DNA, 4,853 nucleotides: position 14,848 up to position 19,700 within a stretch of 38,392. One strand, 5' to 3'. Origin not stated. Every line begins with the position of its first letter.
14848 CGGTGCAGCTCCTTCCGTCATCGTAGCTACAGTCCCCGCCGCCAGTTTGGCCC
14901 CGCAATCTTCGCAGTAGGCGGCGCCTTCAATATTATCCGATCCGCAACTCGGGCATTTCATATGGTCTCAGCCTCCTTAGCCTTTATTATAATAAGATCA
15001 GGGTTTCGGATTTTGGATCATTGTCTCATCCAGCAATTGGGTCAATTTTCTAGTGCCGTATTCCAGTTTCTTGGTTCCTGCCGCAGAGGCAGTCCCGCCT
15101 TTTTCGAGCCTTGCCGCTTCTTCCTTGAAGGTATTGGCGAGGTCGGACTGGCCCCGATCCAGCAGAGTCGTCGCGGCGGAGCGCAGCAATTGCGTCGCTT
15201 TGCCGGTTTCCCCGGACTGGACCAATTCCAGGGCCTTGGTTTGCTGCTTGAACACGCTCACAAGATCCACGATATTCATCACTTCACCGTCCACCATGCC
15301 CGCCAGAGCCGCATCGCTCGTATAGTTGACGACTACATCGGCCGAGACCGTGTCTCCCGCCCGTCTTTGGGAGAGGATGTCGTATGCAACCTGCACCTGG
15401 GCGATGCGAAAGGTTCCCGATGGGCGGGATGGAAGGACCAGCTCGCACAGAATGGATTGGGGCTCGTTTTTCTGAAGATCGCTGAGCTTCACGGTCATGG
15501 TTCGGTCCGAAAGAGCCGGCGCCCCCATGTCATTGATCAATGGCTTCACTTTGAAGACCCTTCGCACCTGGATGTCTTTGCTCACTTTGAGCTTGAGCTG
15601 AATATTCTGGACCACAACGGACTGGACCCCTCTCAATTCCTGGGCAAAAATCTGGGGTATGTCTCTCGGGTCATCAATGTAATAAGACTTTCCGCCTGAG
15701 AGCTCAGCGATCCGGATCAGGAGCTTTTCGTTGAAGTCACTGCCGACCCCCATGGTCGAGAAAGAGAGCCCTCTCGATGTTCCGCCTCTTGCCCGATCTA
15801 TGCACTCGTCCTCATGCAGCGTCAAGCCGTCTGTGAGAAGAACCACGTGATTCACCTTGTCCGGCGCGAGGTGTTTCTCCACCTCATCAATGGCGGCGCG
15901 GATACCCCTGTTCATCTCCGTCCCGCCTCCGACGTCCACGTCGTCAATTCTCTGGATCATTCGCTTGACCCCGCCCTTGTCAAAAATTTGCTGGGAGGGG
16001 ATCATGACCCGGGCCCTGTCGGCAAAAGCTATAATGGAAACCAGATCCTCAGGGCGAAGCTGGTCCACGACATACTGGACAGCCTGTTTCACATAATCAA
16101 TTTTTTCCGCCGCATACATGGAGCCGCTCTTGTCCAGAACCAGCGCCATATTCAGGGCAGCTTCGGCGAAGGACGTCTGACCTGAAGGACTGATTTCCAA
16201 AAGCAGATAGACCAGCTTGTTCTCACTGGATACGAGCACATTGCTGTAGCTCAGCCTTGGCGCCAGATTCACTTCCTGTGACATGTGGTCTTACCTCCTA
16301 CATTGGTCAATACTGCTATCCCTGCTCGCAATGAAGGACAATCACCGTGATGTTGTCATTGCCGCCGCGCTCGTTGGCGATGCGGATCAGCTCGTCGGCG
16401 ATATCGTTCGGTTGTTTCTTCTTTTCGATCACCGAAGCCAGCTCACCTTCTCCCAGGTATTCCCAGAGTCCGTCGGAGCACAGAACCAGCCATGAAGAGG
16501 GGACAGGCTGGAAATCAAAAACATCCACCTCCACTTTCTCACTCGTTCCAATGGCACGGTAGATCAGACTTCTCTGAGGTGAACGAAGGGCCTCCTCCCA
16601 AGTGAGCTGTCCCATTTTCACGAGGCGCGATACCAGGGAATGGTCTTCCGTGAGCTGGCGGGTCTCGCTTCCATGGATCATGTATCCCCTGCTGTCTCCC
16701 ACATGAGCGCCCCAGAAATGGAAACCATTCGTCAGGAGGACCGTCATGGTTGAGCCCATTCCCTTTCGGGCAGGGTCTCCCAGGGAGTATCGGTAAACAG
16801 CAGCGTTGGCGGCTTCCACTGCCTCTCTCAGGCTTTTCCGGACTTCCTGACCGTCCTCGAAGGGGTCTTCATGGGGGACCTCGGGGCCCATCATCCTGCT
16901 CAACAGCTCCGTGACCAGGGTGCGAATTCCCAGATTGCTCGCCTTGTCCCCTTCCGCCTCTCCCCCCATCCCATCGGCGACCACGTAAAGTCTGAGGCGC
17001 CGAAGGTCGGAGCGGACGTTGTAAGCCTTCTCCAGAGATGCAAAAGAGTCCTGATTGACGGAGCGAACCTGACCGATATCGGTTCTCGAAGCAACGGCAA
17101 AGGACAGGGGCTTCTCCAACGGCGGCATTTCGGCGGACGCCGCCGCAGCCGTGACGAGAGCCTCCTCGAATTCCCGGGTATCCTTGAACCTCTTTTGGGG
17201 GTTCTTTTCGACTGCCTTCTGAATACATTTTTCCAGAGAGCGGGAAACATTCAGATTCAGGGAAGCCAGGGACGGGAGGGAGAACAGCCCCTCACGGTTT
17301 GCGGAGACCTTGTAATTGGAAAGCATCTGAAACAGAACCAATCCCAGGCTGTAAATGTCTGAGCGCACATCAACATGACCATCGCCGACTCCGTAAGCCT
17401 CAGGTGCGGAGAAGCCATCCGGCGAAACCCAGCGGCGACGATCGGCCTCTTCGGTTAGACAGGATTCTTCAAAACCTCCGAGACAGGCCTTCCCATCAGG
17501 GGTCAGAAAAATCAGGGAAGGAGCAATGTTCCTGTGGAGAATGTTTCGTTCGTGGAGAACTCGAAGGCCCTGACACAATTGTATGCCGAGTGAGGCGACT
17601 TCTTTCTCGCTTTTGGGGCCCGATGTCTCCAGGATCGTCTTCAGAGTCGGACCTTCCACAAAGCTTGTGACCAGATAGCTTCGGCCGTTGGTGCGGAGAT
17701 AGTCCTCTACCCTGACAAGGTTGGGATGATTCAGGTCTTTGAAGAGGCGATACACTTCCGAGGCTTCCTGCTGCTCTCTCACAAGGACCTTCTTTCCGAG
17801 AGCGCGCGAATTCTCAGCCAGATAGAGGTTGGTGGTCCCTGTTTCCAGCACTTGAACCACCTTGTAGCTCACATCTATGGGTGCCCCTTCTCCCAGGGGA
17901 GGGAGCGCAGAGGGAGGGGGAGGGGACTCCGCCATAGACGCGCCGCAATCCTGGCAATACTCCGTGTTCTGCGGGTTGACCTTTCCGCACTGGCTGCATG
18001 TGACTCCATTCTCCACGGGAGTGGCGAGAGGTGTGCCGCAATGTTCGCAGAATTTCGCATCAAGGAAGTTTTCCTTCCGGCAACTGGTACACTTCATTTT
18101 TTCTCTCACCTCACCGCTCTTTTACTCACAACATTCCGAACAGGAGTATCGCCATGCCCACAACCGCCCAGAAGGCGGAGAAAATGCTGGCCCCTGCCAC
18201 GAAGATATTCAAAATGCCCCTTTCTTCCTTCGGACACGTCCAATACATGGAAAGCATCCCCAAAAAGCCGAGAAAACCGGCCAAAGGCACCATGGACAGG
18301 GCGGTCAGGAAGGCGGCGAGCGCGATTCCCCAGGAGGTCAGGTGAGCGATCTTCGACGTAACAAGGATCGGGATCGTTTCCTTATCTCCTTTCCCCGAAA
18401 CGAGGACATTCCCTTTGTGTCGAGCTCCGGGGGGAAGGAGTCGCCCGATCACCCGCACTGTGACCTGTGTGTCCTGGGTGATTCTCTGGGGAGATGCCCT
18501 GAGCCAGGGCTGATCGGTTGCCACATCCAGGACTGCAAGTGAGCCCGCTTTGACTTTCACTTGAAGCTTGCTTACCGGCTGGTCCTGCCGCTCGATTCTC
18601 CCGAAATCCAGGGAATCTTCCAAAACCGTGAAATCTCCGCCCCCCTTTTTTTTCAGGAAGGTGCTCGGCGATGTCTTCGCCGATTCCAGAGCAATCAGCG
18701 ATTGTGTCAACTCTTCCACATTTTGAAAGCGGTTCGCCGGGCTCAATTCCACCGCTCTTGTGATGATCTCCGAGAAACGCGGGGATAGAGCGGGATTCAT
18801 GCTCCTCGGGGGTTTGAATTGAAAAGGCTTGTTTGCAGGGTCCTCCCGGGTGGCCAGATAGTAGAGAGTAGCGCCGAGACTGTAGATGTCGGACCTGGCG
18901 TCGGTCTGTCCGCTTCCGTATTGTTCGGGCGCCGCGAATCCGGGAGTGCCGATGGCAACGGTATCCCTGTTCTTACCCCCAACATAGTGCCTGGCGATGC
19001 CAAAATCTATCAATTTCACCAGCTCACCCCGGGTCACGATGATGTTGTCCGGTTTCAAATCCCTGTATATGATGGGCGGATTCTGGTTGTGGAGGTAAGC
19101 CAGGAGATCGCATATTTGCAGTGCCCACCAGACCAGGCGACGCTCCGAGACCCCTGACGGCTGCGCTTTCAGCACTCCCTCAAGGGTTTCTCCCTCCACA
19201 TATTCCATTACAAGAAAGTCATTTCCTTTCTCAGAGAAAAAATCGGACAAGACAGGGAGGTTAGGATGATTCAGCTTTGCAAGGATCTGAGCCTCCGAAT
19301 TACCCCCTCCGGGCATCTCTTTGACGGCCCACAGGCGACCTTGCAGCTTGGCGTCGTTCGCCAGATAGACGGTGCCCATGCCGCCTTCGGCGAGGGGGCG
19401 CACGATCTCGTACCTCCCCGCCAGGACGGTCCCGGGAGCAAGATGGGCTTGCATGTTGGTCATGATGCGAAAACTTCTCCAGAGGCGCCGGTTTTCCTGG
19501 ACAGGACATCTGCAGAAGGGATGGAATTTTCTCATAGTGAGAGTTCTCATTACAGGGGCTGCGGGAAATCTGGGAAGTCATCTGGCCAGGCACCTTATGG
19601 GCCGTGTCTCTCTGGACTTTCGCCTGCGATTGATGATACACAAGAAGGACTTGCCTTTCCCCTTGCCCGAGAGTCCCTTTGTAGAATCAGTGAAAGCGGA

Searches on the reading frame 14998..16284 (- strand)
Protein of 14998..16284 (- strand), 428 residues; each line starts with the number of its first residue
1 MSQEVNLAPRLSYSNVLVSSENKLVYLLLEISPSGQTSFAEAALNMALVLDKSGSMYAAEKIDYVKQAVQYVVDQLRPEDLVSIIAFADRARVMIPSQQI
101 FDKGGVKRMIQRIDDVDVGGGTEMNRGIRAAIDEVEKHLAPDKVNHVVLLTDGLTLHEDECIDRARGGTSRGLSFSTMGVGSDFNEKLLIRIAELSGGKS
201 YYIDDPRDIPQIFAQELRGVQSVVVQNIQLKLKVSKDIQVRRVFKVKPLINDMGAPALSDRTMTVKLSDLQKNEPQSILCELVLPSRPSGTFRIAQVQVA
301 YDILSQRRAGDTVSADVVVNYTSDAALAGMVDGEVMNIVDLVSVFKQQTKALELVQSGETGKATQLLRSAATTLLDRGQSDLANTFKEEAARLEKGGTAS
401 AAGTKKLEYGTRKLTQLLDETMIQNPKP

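Call 44: search_protein_families(library=pfam, proteins=[window:14998-16284:-], max_evalue=0.001)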
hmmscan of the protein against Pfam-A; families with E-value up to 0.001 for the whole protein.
window:14998-16284:- (428 aa): 5 families
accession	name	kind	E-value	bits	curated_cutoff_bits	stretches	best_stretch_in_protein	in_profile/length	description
PF00092.34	VWA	-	8.2e-19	68.9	23.8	1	45-215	1-174/174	von Willebrand factor type A domain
PF13519.12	VWA_2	-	2.4e-15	57.5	27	1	46-153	1-106/107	von Willebrand factor type A domain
PF13768.12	VWA_3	-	6.3e-14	52.8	27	1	46-200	3-153/155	von Willebrand factor type A domain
PF10138.15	vWA-TerF-like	-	0.00049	20.7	29.4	1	46-181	4-142/200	vWA found in TerF C terminus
PF05762.20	VWA_CoxE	-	0.0007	19.5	26.4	0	45-157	58-163/222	VWA domain containing CoxE-like protein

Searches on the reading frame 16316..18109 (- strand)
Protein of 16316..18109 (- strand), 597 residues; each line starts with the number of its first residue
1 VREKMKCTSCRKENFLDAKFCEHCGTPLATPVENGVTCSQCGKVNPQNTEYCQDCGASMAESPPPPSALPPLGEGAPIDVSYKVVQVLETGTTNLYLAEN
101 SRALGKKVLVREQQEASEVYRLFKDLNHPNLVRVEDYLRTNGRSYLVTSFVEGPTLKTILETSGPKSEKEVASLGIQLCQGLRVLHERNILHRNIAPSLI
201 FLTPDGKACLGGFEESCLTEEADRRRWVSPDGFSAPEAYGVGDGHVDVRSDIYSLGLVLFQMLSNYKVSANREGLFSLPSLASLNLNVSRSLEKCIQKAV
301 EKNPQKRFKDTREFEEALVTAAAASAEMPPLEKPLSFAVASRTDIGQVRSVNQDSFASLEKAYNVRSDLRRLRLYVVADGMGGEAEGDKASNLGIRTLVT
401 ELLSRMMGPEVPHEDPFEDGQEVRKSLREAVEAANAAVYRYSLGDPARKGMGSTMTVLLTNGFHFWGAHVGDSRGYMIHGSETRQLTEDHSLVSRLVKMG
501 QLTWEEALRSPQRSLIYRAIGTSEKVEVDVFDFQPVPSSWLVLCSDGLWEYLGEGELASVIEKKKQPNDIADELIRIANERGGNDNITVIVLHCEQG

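Call 44: search_protein_families(library=pfam, proteins=[window:16316-18109:-], max_evalue=0.001)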
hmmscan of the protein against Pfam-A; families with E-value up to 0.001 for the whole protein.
window:16316-18109:- (597 aa): 8 families
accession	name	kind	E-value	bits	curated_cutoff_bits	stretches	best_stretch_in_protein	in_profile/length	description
PF00069.31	Pkinase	-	3.2e-23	82.9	31.7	1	115-309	45-253/263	Protein kinase domain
PF07714.23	PK_Tyr_Ser-Thr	-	1.2e-15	58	23.1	1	111-307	43-248/258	Protein tyrosine and serine/threonine kinase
PF00481.26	PP2C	-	7.9e-14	52.4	20.3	2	414-491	63-141/255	Protein phosphatase 2C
PF13240.11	Zn_Ribbon_1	-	6.1e-09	35.8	25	2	6-28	1-23/23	zinc-ribbon domain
PF12773.13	DZR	-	6.8e-09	36.2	27.3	1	7-56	1-45/45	Double zinc ribbon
PF13672.11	PP2C_2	-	4.6e-08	33.3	24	1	350-582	10-199/209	Protein phosphatase 2C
PF18912.6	DZR_2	-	0.00011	22.4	27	0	4-41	21-55/56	Double zinc ribbon domain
PF07228.17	SpoIIE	-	0.0002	21.8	25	1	519-593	104-190/192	Stage II sporulation protein E (SpoIIE)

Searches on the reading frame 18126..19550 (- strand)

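Call 44: search_protein_families(library=pfam, proteins=[window:18126-19550:-], max_evalue=0.001)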
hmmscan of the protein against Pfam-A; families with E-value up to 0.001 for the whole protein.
window:18126-19550:- (474 aa): 4 families
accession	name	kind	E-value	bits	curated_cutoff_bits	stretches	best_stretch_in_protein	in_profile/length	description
PF00069.31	Pkinase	-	4.5e-39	134.9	31.7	1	47-240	1-198/263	Protein kinase domain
PF07714.23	PK_Tyr_Ser-Thr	-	1.9e-24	86.8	23.1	1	52-235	6-200/258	Protein tyrosine and serine/threonine kinase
PF01636.29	APH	-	4.3e-06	27.1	23.2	0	146-187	155-198/239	Phosphotransferase enzyme family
PF03109.22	ABC1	-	0.00012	21.8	22.9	1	110-189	142-217/244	ABC1 atypical kinase-like domain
